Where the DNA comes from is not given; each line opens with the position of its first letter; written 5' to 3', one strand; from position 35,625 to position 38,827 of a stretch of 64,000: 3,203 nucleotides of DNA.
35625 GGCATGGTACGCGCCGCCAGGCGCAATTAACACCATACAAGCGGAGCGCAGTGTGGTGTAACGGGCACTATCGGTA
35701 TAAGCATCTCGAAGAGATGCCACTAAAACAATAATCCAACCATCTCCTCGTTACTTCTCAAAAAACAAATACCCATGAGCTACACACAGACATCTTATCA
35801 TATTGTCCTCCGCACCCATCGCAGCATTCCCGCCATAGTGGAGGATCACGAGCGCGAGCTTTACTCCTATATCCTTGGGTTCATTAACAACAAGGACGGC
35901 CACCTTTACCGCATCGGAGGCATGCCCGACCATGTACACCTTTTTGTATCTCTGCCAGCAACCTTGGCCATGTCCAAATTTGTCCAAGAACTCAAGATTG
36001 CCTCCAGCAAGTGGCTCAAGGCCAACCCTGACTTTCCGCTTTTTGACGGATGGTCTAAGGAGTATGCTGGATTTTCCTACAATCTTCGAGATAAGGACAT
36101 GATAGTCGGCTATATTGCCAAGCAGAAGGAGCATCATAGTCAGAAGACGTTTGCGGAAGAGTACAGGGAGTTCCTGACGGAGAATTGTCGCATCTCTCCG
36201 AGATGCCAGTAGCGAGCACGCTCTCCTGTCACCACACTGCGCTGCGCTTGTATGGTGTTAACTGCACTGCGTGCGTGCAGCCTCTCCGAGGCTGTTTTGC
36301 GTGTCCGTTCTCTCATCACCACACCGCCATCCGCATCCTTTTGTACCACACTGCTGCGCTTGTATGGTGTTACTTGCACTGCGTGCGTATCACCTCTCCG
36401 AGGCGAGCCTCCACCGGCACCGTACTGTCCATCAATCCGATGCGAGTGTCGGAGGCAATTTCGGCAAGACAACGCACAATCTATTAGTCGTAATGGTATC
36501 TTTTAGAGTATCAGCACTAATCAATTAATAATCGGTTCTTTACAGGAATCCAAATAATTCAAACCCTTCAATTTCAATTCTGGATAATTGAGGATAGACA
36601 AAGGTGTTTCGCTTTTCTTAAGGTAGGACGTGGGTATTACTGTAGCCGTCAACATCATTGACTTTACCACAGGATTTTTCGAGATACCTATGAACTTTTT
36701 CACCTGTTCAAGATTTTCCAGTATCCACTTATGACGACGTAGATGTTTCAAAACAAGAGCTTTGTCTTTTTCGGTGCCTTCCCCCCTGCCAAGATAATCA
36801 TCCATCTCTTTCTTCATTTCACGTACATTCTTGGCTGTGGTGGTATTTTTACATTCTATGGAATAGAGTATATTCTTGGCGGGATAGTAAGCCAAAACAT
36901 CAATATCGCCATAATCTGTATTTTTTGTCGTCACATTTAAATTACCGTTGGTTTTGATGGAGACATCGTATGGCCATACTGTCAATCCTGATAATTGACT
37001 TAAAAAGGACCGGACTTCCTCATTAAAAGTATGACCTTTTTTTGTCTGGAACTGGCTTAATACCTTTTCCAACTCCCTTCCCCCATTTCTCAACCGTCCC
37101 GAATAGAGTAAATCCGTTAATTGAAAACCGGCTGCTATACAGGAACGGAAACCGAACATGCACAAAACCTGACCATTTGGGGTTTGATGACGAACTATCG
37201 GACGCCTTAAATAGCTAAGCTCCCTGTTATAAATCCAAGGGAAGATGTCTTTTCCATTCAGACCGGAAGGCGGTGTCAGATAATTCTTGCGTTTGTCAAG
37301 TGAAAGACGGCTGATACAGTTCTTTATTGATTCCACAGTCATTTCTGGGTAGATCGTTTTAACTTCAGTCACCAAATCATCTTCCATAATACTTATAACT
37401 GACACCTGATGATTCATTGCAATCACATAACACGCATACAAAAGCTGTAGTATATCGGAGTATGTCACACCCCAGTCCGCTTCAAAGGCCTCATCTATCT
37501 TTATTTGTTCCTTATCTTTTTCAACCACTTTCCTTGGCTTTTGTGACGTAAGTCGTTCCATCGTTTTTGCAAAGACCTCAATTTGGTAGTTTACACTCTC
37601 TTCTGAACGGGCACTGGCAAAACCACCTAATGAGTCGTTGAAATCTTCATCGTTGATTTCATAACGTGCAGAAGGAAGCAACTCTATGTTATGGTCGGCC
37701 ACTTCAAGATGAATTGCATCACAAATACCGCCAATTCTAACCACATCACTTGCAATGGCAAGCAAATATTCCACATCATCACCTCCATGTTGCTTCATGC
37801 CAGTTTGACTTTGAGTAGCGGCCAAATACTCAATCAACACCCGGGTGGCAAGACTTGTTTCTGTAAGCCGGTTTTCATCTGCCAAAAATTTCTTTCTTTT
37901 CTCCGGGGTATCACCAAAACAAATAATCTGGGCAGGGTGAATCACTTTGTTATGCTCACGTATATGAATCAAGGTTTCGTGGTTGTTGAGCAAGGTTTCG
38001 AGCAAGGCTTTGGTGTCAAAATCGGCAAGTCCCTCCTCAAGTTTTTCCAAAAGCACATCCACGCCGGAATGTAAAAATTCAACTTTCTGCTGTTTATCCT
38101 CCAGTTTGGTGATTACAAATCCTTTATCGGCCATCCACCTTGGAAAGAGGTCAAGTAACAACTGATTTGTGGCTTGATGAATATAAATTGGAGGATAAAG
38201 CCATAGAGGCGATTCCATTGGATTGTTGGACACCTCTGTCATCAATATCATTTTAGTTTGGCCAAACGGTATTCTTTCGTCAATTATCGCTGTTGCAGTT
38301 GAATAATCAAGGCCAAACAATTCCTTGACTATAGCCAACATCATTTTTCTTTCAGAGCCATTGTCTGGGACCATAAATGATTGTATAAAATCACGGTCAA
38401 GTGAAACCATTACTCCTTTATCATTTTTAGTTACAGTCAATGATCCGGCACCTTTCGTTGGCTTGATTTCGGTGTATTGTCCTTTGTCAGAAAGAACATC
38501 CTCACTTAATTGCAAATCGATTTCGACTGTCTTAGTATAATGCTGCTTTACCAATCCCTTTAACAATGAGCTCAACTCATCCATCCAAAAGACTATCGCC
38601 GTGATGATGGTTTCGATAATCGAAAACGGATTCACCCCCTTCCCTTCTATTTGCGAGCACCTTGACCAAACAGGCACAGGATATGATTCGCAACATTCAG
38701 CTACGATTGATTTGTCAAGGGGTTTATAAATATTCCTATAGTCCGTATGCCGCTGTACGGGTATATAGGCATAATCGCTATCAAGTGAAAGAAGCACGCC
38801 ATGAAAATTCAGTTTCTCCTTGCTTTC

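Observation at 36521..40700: Giant SEC-C-motif / PD-(D/E)xK-motif protein (1278 aa) with an upstream CxC-rich mini-ORF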

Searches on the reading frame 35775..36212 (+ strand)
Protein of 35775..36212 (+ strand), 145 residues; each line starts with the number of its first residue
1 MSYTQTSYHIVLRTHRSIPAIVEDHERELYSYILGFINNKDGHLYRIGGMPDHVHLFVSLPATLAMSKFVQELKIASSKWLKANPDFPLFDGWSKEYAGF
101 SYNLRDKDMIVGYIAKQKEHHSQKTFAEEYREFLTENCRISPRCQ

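Call 3: search_protein_families(library=pfam, proteins=[window:35775-36212:+], max_evalue=1)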
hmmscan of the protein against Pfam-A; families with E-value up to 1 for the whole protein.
window:35775-36212:+ (145 aa): 1 family
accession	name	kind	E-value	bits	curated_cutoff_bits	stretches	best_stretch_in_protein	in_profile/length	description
PF01797.21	Y1_Tnp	-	4e-20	72.6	23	1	3-117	2-121/121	Transposase IS200 like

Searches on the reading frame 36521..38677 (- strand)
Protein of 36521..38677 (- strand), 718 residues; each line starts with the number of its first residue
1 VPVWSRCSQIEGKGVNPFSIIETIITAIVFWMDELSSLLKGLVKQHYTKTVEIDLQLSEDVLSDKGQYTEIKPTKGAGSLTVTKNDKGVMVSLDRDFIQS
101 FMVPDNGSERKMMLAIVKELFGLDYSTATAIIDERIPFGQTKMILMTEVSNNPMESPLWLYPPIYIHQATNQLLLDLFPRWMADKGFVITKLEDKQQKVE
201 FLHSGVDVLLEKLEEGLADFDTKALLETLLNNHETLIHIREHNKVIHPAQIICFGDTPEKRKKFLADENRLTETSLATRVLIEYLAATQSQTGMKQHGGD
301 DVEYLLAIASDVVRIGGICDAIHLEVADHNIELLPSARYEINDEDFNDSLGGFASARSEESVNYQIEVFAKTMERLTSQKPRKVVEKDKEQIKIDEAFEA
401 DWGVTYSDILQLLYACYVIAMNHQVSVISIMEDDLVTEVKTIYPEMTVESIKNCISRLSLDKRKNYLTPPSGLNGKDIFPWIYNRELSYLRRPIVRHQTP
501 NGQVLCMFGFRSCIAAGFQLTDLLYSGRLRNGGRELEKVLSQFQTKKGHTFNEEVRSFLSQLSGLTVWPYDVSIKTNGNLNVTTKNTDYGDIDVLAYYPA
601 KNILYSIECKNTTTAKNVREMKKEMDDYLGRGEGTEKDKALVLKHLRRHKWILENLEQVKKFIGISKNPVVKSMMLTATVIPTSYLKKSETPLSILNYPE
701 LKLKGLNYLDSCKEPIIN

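Call 52: predict_structure(alignment_id=A3)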
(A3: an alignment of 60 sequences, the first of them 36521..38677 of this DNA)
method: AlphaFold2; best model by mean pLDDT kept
length: 718 residues; sequences in the alignment: 60
mean_pLDDT: 82.2   pTM: 0.77
mean pLDDT of the five models: 82.2, 82.1, 80.8, 80.0, 77.3
residues with pLDDT >= 90: 283; 70-90: 299; 50-70: 105; < 50: 31
segments of 3 or more residues with pLDDT < 50: 69-71, 146-149, 346-353, 379-384, 482-488
pLDDT, mean of each block of 10 residues (from residue 1): 83 72 82 87 87 90 63 68 93 85 78 94 92 81 52 76 91 91 93 89 92 92 94 92 76 71 82 89 90 83 95 81 73 89 56 55 70 59 62 93 91 93 92 98 94 92 82 61 46 90 94 89 78 82 82 93 93 90 81 95 94 60 72 57 88 94 95 87 58 87 89 86
secondary structure, 60 per line:
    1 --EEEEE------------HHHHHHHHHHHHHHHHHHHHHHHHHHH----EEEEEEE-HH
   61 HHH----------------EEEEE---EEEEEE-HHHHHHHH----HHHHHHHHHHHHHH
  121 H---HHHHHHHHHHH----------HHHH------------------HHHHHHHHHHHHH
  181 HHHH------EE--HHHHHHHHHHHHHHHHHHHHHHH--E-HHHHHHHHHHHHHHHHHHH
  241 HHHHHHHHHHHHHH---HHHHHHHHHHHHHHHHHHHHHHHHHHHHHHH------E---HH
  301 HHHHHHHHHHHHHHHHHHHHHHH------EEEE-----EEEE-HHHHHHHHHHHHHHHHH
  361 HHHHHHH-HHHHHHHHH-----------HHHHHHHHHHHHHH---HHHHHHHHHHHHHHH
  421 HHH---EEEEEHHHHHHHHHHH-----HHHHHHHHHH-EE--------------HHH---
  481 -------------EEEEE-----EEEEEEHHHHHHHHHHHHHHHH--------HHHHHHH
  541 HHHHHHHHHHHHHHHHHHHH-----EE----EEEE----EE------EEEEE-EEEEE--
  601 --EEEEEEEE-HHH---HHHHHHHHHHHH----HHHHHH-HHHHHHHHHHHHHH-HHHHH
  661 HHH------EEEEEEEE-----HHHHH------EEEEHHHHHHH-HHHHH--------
elements in order (helices of 4 or more, strands of 3 or more residues): E3-7 H20-46 E51-57 H59-63 E80-84 E88-93 H95-102 H107-121 H125-135 H146-149 H168-184 H195-217 H222-254 H258-288 H299-323 E330-333 E339-342 H344-367 H369-377 H389-402 H406-423 E427-431 H432-442 H448-457 E494-498 E504-509 H510-525 H534-560 E572-575 E588-592 E594-598 E603-610 H618-629 H634-639 H641-654 H656-663 E670-677 H683-687 E694-697 H698-704 H706-710

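Call 55: fold_search(model_id=the predicted structure, library=pdb)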
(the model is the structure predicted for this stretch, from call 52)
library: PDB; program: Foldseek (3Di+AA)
matches with E <= 10: 272; with E <= 0.001: 1
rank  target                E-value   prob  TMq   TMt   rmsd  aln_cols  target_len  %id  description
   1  9wuf                  1.6e-24  1.00  0.61  0.39   8.2       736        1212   18  Cryo-EM structure of Upx (released 2026-02-11)
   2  5liq_B                8.7e-02  0.30  0.13  0.16  23.7       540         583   12  The structure of C160S,C508S,C578S mutant of Nt.BspD6I nicking endonuclease at 0.185 nm resolution . (released 2017-08-02)
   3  5lhc_A                3.0e-01  0.11  0.12  0.15  30.0       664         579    9  The structure of D456A mutant of Nt.BspD6I nicking endonuclease at 0.24 nm resolution . (released 2017-08-16)
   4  4rwd_A                3.3e-01  0.12  0.10  0.16  24.0       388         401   12  XFEL structure of the human delta opioid receptor in complex with a bifunctional peptide (released 2015-01-14)
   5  4rwd_B                3.5e-01  0.12  0.10  0.16  24.0       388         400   12  XFEL structure of the human delta opioid receptor in complex with a bifunctional peptide (released 2015-01-14)
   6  8ge3_R                5.0e-01  0.16  0.11  0.24  24.0       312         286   12  CryoEM structure of beta-2-adrenergic receptor in complex with nucleotide-free Gs heterotrimer (#4 of 20) (released 2024-03-06)
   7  8xgr_R                5.3e-01  0.12  0.11  0.21  24.3       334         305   13  ETB-eGt complex bound to endothelin-1 (released 2024-04-03)
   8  7w0l_Q                6.6e-01  0.08  0.09  0.17  24.7       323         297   12  Cryo-EM structure of a dimeric GPCR-Gi complex with small molecule (released 2022-07-27)
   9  5gke_A                6.9e-01  0.54  0.09  0.23   8.1       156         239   10  Structure of EndoMS-dsDNA1 complex (released 2016-11-02)
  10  4n6h                  7.3e-01  0.08  0.10  0.16  23.8       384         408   11  1.8 A Structure of the human delta opioid 7TM receptor (PSI Community Target) (released 2013-12-25)
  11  2z73_B                7.6e-01  0.09  0.09  0.16  25.3       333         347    8  Crystal structure of squid rhodopsin (released 2008-05-13)
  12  2vt4_B                8.0e-01  0.14  0.11  0.25  22.4       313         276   14  TURKEY BETA1 ADRENERGIC RECEPTOR WITH STABILISING MUTATIONS AND BOUND CYANOPINDOLOL (released 2008-06-24)
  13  2vld_B                8.3e-01  0.51  0.10  0.25   6.7       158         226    9  crystal structure of a repair endonuclease from Pyrococcus abyssi (released 2009-05-19)
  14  9eah_A                8.3e-01  0.04  0.08  0.12  23.9       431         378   10  Structure of nanobody AT209 in complex with the olmesartan-bound angiotensin II type I receptor (AT1R) (released 2025-03-05)
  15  8f7s_D                9.6e-01  0.13  0.11  0.23  19.4       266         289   12  Gi bound delta-opioid receptor in complex with deltorphin (released 2022-12-14)
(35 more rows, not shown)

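Call 76: find_related_loci(query=A4, collection=viral_contigs, flank=8000)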
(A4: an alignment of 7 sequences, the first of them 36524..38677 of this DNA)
Query A4 (718 aa) in viral_contigs; peptide patterns used: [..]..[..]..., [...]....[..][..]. (x = any residue, [..] = any of these).
122 stretches matched a pattern; 2 encode a relative of the query (tblastn E <= 1e-3); 2 distinct loci.
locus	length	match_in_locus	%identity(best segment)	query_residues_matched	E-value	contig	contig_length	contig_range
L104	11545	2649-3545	62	416-715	2e-122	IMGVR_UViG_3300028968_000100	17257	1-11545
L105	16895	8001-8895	64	416-715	2e-106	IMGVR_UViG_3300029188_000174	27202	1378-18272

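Call 80: search_protein_representatives(alignment_id=A4)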
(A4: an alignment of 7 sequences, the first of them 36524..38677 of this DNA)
Query: 7 sequences, 721 profile positions. Proteins with E-value up to 0.001 (for the whole library): 2123; up to 1e-10: 1679; up to 1e-30: 1120. The best 150 are listed.
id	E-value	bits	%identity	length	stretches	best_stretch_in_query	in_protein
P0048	0.0e+00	1162.8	-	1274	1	2-719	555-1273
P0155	2.1e-269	912.4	-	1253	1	2-710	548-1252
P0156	9.9e-244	827.5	-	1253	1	2-707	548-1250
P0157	6.1e-238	808.4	-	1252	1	2-710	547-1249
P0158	1.2e-217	741.3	-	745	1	2-710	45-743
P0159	4.5e-214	729.5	-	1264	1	3-710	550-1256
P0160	4.4e-198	676.6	-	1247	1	2-709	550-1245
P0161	7.8e-197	672.5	-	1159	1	2-715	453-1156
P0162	3.2e-193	660.6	-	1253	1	2-710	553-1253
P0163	9.6e-193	659.0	-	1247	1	2-709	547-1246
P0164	4.4e-183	627.0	-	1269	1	2-710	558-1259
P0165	1.0e-182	625.9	-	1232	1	2-703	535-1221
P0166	6.8e-177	606.6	-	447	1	1-415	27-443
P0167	1.5e-174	598.8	-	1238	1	1-714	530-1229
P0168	2.3e-171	588.3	-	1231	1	2-703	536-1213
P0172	3.4e-168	577.8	-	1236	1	2-676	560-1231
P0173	8.3e-168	576.5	-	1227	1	2-711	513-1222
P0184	5.1e-147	507.8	-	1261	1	2-710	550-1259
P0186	5.6e-144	497.8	-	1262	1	1-710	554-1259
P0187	2.2e-143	495.8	-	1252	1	2-711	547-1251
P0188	1.1e-142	493.6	-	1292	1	2-711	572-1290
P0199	1.3e-130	453.6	-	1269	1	2-710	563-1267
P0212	5.1e-123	428.5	-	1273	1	3-713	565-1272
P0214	5.4e-121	421.8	-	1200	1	2-701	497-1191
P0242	1.1e-103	364.5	-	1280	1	3-711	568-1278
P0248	4.8e-101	355.8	-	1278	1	2-712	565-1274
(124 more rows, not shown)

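Call 83: list_cluster_members(proteins=[P0155, P0159, P0164, P0172, P0184, P0186, P0199, P0212, P0173, P0187])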
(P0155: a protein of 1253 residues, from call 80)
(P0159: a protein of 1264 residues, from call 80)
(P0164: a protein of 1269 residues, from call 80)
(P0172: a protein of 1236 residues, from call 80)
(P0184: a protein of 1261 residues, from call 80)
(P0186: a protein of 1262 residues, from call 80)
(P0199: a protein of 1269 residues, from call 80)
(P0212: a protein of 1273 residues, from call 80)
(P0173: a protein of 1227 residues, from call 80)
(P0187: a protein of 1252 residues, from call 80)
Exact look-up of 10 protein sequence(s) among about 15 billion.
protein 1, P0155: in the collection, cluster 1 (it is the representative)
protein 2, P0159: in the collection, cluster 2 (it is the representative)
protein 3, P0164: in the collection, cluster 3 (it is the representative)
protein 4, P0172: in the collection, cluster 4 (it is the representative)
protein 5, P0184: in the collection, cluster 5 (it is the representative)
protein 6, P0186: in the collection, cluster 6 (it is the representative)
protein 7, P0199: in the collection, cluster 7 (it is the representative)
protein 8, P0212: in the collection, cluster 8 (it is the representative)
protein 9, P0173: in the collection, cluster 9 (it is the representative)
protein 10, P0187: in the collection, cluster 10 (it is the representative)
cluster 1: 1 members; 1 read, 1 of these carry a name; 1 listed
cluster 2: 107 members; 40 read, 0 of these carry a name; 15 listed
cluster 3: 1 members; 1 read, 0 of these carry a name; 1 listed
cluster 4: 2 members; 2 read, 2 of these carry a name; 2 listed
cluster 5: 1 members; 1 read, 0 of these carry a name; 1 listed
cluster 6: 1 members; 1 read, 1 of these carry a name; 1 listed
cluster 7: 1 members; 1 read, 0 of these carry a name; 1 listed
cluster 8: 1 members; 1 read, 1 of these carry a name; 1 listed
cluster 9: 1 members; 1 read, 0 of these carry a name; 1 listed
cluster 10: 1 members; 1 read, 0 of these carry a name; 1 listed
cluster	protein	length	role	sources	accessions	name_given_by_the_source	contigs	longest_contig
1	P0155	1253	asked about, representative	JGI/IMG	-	hypothetical protein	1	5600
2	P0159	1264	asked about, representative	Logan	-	-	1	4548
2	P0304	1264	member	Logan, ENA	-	-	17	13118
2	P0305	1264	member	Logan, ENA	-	-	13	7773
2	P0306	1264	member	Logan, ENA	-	-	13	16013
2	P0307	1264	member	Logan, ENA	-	-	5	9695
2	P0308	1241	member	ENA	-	-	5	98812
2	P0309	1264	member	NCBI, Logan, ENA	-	-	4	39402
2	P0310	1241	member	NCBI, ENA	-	-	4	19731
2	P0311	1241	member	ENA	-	-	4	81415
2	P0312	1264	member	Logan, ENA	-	-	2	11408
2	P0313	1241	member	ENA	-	-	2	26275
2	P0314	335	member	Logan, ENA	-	-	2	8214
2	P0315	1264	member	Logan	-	-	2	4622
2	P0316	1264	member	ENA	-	-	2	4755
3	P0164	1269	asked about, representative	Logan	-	-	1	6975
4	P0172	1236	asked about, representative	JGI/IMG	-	hypothetical protein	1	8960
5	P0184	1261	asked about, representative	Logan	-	-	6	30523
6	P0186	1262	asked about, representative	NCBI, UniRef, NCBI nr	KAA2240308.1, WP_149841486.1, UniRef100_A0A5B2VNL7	SEC-C domain-containing protein [Chitinophaga agrisoli] | SEC-C domain-containing protein n=1 Tax=Chitinophaga agrisoli TaxID=2607653 ...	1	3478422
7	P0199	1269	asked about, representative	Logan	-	-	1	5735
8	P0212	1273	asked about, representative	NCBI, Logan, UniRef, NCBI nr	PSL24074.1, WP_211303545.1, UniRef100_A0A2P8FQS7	YecA family protein [Chitinophaga ginsengisoli] | SEC-C motif-containing protein n=1 Tax=Chitinophaga ginsengisoli TaxID=363837 ... | SEC-C domain-containing protein [Chitinophaga ginsengisoli]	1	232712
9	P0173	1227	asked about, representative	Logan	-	-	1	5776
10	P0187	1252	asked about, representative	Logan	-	-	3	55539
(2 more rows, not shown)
